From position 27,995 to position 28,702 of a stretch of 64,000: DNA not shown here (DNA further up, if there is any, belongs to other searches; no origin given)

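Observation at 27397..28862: Reverse-oriented moron cassette: GNAT acetyltransferase plus hyper-acidic 76-aa protein with its own promoter and terminator, divergent from a stand-alone DUF262 gene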

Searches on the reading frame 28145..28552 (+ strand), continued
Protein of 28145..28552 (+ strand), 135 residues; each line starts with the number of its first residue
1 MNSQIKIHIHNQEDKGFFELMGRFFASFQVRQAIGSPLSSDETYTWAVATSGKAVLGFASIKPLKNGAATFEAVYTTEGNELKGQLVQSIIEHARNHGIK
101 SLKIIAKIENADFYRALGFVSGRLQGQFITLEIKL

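Call 75: search_solved_structures(query=A4, max_evalue=0.01)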
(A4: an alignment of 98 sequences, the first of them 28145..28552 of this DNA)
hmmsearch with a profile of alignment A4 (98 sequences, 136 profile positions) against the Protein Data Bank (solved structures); distinct sequences matched with E-value up to 0.01: 93 (the best 60 are shown).
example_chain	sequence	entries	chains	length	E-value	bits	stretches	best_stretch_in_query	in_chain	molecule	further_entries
9mto_A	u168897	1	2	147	1.5e-10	44.6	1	41-133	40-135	[Ribosomal protein bS18]-alanine N-acetyltransferase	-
3k9u_A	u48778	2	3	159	8.9e-09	38.8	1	47-134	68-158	PaiA Acetyltransferase | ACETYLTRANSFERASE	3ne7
3f0a_A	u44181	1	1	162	9.4e-09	38.7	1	47-134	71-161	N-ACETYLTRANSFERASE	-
2eui_A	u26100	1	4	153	1e-08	38.6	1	46-129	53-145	Probable acetyltransferase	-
3fix_A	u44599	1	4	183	1.3e-08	38.3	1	47-134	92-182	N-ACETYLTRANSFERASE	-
6wqb_A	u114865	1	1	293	1.5e-08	38.1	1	36-125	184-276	N-terminal acetyltransferase, GNAT family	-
6wqc_A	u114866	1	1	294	1.5e-08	38.1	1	36-125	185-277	N-terminal acetyltransferase, GNAT family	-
3mgd_A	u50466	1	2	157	5.9e-08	36.2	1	61-123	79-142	Predicted acetyltransferase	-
7wx5_A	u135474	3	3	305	1.9e-07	34.5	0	45-120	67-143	N-acetyltransferase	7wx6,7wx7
8a9o_A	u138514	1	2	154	3e-07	33.9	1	40-129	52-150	DpA polyamine acetyltransferase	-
9cr5_A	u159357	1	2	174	3.1e-07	33.8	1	40-123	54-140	Acetyltransferase PA2271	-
2q7b_A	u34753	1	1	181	3.8e-07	33.5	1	37-124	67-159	Acetyltransferase, GNAT family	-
2atr_A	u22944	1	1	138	5e-07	33.1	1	46-122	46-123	acetyltransferase, GNAT family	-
7dai_A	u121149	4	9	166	7.8e-07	32.5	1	49-122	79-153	Serotonin N-acetyltransferase 1, chloroplastic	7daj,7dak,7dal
6k5m_A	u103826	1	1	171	8e-07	32.5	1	49-122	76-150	Serotonin N-acetyltransferase 1, chloroplastic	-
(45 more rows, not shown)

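Call 76: search_protein_families(library=ncbifam, proteins=[window:28145-28552:+, P0005, P0016, L009:839-1486:+, L006:2629-4014:+, L013:4429-5469:+], max_evalue=0.01)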
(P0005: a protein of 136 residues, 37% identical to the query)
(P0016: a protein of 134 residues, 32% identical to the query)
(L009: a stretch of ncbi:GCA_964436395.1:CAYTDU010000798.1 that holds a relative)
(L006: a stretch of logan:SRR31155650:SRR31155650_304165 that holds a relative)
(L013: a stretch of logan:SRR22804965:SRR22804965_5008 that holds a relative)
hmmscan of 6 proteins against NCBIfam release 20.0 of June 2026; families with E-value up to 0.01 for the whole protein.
window:28145-28552:+ (135 aa): 0 families

P0005 (136 aa): 4 families
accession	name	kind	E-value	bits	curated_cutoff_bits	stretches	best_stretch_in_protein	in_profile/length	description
TIGR01575.1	rimI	equivalog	4.7e-07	30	86.4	1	37-127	29-122/132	ribosomal protein S18-alanine N-acetyltransferase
NF040501.1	resist_ArsN2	equivalog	2.2e-06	27.3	125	1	37-99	21-84/133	arsenic resistance N-acetyltransferase ArsN2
NF043067.1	AAC_6p_group_E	equivalog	0.0017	18.3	140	1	37-98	35-105/140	aminoglycoside 6'-N-acetyltransferase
TIGR03448.1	mycothiol_MshD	equivalog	0.0037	16.6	163.1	1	26-89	34-97/294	mycothiol synthase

P0016 (134 aa): 3 families
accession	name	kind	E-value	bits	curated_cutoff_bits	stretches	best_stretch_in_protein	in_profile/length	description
TIGR01575.1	rimI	equivalog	1.4e-05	25.3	86.4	1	38-121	29-116/132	ribosomal protein S18-alanine N-acetyltransferase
NF040501.1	resist_ArsN2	equivalog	0.00099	18.7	125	1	39-123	23-107/133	arsenic resistance N-acetyltransferase ArsN2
NF041158.1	Spm_actase_Thplmales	equivalog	0.0014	18.9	225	0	48-88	69-109/115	spermidine N(1)-acetyltransferase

L009:839-1486:+ (215 aa): 2 families
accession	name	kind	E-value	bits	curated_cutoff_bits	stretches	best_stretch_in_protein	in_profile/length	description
TIGR04285.1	nucleoid_noc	exception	0.00014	21.3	315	1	58-114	5-61/255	nucleoid occlusion protein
TIGR03734.1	PRTRC_parB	hypoth_equivalog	0.0051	15.4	278.6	1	74-120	13-61/555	PRTRC system ParB family protein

L006:2629-4014:+ (461 aa): 15 families
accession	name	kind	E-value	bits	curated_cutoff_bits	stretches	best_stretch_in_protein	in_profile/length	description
NF010366.0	PRK13795.1-1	equivalog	1.5e-10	39.9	745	2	28-80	269-319/667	hypothetical protein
NF010367.0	PRK13795.1-2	equivalog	3.4e-09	35.7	456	2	26-76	242-289/584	hypothetical protein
NF006327.0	PRK08557.1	equivalog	1.3e-08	34.1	366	2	210-243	311-344/415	hypothetical protein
NF003587.0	PRK05253.1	subfamily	3.2e-07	29.9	195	1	21-234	23-202/301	sulfate adenylyltransferase subunit CysD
NF010369.0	PRK13795.1-4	equivalog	2.6e-06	26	1086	0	193-319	368-503/633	hypothetical protein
TIGR00268.2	TIGR00268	equivalog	4e-06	26.3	150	1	15-76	3-62/259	ATP-dependent sacrificial sulfur transferase LarE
NF005316.0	PRK06850.1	equivalog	2e-05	23.6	536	0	28-75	32-84/505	hypothetical protein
TIGR02432.1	lysidine_TilS_N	equivalog_domain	2.7e-05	24.2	93.6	1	27-73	1-47/189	tRNA lysidine(34) synthetase TilS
TIGR03183.1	DNA_S_dndC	equivalog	3.8e-05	22.8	290.4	0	28-78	16-71/447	DNA phosphorothioation system sulfurtransferase DndC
TIGR02039.1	CysD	subfamily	4.1e-05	23.3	396.6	1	22-72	16-66/294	sulfate adenylyltransferase, small subunit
NF010368.0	PRK13795.1-3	equivalog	4.4e-05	21.9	588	0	14-77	236-295/635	hypothetical protein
NF006351.0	PRK08576.1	equivalog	5.4e-05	21.9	290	1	22-76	232-281/436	hypothetical protein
TIGR00434.1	cysH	subfamily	0.0012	18.7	165.1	0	202-245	136-179/214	phosophoadenylyl-sulfate reductase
NF009214.0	PRK12563.1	equivalog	0.0012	18.4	413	1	23-73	40-90/317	sulfate adenylyltransferase subunit CysD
NF002537.0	PRK02090.1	equivalog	0.0059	16.2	154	0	12-76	26-87/244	phosphoadenylyl-sulfate reductase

L013:4429-5469:+ (346 aa): 0 families

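Call 89: find_encoding_contigs(protein=P0009, flank=4000, max_places=3)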
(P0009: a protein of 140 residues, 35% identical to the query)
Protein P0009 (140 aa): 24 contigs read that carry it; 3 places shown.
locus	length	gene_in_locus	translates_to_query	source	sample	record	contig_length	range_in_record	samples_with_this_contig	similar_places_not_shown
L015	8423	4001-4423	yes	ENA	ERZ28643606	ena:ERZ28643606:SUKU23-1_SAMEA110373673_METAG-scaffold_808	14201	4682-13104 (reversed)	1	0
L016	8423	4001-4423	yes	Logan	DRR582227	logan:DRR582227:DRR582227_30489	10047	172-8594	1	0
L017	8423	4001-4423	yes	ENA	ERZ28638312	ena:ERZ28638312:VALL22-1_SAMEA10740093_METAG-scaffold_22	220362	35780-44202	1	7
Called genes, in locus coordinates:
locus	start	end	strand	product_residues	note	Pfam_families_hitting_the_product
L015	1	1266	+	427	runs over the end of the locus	-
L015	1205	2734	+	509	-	PF04851:ResIII (weak), PF00176:SNF2-rel_dom, PF00271:Helicase_C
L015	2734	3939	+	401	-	PF01507:PAPS_reduct, PF11922:DUF3440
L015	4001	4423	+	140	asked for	-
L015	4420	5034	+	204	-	PF02195:ParB_N (weak)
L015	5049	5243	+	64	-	-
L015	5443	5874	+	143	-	PF06530:Phage_antitermQ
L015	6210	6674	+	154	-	-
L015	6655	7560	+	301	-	-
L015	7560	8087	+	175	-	PF08798:CRISPR_assoc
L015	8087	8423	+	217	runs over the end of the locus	PF27782:Csf3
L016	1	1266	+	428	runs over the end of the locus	-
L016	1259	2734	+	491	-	PF04851:ResIII (weak), PF00176:SNF2-rel_dom, PF00271:Helicase_C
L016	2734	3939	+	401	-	PF01507:PAPS_reduct, PF11922:DUF3440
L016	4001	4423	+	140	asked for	-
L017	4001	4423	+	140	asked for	-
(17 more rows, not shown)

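Call 90: find_encoding_contigs(protein=P0024, flank=4000, max_places=3)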
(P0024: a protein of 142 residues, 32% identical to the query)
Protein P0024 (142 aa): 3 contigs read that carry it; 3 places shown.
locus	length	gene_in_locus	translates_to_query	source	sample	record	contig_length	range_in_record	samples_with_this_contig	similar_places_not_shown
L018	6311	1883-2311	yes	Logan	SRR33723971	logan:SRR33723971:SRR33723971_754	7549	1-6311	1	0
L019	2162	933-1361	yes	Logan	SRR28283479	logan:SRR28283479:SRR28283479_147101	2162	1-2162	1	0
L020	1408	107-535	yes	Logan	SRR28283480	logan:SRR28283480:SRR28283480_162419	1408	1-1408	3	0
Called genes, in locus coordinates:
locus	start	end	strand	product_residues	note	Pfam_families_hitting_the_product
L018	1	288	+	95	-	?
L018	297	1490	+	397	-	PF01507:PAPS_reduct, PF11922:DUF3440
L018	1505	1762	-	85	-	-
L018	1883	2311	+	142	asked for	-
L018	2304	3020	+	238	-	-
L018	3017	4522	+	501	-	-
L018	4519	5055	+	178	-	-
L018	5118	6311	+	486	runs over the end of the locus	PF09481:CRISPR_Cse1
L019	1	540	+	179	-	?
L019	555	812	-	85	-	-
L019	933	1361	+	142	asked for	-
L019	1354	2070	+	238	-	-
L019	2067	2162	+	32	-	?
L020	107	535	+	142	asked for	-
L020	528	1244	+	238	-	-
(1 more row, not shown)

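Call 96: find_related_loci(query=window:28145-28552:+, collection=metagenome_contigs, flank=8000)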
Query window:28145-28552:+ (135 aa) in metagenome_contigs; peptide patterns used: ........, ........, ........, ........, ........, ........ (x = any residue, [..] = any of these).
600 stretches matched a pattern (row limit reached: there are more); 1 encode a relative of the query (tblastn E <= 1e-3); 1 distinct loci.
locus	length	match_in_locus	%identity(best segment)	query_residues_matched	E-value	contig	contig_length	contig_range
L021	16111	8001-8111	43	85-121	2e-6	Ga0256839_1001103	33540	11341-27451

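Call 102: find_encoding_contigs(protein=P0007, flank=4000, max_places=2)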
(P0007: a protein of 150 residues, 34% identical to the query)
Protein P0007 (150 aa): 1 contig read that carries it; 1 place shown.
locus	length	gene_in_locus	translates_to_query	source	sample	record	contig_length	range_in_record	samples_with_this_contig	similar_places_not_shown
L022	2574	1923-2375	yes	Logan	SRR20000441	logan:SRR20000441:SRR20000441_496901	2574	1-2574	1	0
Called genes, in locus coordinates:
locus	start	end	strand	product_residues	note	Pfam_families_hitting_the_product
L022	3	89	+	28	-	?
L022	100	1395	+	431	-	PF01507:PAPS_reduct (faint), PF11922:DUF3440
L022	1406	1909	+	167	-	PF02195:ParB_N (weak)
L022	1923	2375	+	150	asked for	PF00583:Acetyltransf_1, PF13673:Acetyltransf_10 (weak), PF13508:Acetyltransf_7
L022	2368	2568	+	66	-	PF12728:HTH_17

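Call 110: search_dna_similar(query=window:28145-28552:+, collection=plasmids, mode=protein, max_evalue=0.001)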
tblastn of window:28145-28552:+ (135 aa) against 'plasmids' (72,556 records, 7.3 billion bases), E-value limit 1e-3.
Records with a match: 29; places in all: 29; records where one place covers at least 80% of the query: 29.
Best place of each record, by identity: <60% 29.
By first word of the organism name: Ralstonia 29.
By predicted mobility (MOB-suite, as given by PLSDB): non-mobilizable 19; mobilizable 10.
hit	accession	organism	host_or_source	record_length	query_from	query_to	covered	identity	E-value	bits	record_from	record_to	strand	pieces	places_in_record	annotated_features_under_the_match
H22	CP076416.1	Ralstonia solanacearum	tobacco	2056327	13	132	89%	31.5%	4e-4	45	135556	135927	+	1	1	transcriptional regulator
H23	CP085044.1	Ralstonia solanacearum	sunflower,cell culture,stem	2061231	13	132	89%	31.5%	4e-4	45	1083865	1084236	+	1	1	transcriptional regulator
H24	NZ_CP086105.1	Ralstonia sp. RS650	sunflower,cell culture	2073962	13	132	89%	31.5%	4e-4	45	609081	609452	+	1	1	none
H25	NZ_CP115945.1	Ralstonia syzygii R24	Syzygium aromaticum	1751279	13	132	89%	31.0%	2e-5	50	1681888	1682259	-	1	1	none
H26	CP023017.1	Ralstonia solanacearum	Solanum tuberosum,single cell,Potato ...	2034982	13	132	89%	30.2%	3e-5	49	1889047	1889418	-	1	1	none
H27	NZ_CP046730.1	Ralstonia syzygii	tobacco,cell culture,leaf veins ...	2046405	13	132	89%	30.2%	3e-5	49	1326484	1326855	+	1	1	none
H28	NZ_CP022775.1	Ralstonia solanacearum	Solanum tuberosum,single cell,Potato ...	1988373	13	132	89%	30.2%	4e-5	49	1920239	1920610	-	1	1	none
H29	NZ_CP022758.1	Ralstonia solanacearum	Solanum tuberosum,single cell,Potato ...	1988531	13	132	89%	30.2%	4e-5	49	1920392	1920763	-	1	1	none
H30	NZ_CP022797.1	Ralstonia solanacearum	Solanum tuberosum,single cell,Potato ...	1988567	13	132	89%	30.2%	4e-5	49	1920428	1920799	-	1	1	none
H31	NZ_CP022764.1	Ralstonia solanacearum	Solanum tuberosum,single cell,Potato ...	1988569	13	132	89%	30.2%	4e-5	49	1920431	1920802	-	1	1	none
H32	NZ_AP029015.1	Ralstonia pseudosolanacearum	-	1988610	13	132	89%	30.2%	4e-5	49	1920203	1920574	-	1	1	none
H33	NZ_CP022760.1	Ralstonia solanacearum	Solanum tuberosum,single cell,Potato ...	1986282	13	132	89%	30.2%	6e-5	48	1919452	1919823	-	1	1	none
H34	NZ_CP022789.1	Ralstonia solanacearum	Solanum tuberosum,single cell,Potato ...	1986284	13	132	89%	30.2%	6e-5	48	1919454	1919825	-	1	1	none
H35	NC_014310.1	Ralstonia solanacearum PSI07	-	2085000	13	132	89%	30.2%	6e-5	48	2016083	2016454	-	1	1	none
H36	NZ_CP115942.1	Ralstonia syzygii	Musa sp.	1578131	13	132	89%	30.2%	1e-4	47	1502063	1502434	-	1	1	none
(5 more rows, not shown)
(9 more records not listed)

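Call 111: get_annotated_region(hit=H22, flank=6000)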
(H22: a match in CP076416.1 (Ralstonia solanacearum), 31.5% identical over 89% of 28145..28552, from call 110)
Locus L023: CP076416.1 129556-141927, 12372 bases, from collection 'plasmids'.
description: Ralstonia solanacearum strain RS10 plasmid unnamed, complete sequence
organism: Ralstonia solanacearum (NCBI taxid 305)
taxonomy: Bacteria; Pseudomonadota; Betaproteobacteria; Burkholderiales; Burkholderiaceae; Ralstonia; Ralstonia solanacearum
host: -; source: tobacco; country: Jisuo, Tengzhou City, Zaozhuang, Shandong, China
typing (MOB-suite, as given by PLSDB): mobilizable; relaxase MOBP
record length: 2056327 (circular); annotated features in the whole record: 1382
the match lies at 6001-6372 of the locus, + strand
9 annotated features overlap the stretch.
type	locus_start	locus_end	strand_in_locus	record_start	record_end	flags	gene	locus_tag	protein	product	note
CDS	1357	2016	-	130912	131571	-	-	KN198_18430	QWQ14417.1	response regulator transcription factor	-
CDS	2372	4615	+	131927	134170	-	-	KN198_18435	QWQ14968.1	YadA family autotransporter adhesin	-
CDS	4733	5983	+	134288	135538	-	-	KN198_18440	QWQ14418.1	phosphoadenosine phosphosulfate reductase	-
CDS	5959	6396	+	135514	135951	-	-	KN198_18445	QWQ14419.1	transcriptional regulator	-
CDS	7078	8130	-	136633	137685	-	-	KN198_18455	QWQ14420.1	LacI family DNA-binding transcriptional regulator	-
CDS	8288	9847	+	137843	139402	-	-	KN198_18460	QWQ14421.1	altronate dehydratase family protein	-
CDS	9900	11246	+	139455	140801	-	-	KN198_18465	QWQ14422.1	MFS transporter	-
CDS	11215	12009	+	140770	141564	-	hpaI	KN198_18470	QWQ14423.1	4-hydroxy-2-oxoheptanedioate aldolase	-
CDS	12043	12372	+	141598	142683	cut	-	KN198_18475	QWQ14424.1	tartrate dehydrogenase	-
